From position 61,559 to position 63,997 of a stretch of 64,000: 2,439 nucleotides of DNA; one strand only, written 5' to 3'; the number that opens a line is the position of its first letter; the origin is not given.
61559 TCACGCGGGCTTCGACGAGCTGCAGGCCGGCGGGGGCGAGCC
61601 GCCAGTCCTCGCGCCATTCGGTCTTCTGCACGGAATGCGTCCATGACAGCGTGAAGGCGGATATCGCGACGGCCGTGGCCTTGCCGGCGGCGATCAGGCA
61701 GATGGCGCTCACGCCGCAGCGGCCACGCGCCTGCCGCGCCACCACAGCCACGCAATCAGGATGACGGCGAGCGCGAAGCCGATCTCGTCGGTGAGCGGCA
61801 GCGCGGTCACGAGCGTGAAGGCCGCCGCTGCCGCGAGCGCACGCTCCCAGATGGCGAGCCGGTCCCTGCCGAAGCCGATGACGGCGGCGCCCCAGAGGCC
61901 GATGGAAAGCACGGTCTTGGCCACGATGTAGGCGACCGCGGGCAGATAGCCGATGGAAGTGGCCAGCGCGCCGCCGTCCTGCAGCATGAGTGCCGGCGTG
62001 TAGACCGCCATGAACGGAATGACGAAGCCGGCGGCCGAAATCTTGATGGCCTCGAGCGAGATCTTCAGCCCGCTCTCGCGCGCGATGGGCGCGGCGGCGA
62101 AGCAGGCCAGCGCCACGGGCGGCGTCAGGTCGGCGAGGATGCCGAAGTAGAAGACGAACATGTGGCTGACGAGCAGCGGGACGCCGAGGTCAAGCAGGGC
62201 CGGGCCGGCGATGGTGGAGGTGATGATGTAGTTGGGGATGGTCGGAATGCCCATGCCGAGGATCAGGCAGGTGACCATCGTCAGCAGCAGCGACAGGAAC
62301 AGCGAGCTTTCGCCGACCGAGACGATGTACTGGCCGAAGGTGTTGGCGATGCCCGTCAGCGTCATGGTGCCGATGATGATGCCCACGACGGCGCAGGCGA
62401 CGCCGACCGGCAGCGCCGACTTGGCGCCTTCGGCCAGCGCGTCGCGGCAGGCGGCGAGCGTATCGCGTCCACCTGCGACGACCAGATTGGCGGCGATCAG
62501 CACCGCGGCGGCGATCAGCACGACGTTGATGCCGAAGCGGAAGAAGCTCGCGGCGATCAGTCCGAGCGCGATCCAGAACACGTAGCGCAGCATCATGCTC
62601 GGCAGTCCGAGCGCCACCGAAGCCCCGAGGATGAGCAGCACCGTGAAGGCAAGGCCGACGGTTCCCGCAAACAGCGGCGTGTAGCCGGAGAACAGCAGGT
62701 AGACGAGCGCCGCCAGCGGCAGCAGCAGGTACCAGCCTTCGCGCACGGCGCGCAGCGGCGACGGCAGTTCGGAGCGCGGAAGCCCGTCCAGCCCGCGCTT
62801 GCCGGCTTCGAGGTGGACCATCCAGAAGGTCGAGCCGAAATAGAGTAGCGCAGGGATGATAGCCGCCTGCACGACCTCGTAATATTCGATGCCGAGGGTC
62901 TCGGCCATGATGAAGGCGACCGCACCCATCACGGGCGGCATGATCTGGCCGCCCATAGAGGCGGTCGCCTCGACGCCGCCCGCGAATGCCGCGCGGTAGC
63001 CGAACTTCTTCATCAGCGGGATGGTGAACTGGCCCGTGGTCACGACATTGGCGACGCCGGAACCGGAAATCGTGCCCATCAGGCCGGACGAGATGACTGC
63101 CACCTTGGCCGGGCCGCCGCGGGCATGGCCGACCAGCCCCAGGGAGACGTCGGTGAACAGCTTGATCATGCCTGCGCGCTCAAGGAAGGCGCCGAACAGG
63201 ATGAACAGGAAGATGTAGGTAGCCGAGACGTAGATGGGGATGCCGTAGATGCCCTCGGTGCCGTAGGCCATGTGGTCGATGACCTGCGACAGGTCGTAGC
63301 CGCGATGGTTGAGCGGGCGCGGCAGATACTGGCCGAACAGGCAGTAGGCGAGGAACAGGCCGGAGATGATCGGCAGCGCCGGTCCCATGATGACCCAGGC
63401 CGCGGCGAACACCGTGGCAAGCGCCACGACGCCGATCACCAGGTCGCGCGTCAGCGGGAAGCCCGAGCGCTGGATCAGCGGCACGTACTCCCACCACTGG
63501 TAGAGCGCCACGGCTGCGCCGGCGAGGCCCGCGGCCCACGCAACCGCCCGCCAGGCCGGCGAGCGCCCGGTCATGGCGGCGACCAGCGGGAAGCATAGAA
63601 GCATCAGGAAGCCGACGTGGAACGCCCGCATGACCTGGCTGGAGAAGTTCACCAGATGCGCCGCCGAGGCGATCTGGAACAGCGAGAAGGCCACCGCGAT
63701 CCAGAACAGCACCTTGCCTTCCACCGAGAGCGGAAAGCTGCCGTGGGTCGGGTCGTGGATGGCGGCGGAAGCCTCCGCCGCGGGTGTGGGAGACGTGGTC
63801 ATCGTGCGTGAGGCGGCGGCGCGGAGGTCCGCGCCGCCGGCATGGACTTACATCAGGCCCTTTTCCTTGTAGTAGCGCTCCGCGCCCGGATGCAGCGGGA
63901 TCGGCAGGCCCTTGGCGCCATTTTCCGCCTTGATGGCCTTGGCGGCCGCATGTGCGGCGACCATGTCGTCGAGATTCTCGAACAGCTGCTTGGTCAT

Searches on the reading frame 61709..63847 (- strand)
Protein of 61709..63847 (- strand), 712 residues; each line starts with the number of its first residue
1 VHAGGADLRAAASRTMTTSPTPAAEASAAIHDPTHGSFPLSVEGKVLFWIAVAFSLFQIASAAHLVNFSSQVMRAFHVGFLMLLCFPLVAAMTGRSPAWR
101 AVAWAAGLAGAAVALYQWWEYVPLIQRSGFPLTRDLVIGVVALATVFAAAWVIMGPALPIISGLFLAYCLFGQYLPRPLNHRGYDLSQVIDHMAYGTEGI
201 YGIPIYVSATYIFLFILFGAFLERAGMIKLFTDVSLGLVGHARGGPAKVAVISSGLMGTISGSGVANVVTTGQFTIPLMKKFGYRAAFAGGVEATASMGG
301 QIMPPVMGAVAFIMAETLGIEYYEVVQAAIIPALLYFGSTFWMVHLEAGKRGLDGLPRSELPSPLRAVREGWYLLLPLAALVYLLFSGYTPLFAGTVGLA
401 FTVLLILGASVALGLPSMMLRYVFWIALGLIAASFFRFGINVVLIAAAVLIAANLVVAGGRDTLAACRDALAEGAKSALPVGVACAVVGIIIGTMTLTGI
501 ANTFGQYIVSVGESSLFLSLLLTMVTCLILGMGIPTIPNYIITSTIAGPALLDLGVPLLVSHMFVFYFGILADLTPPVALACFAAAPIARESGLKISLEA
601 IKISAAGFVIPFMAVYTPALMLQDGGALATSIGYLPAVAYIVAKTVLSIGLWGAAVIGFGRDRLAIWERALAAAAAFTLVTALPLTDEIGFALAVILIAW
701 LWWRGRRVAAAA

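Call 36: search_protein_families(library=pfam, proteins=[window:61709-63847:-], max_evalue=0.00001)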
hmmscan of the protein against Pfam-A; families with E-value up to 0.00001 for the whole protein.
window:61709-63847:- (712 aa): 1 family
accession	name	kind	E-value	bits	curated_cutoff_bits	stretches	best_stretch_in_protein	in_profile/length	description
PF06808.19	DctM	-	9.8e-84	282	23.8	2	143-455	3-288/413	Tripartite ATP-independent periplasmic transporter, DctM component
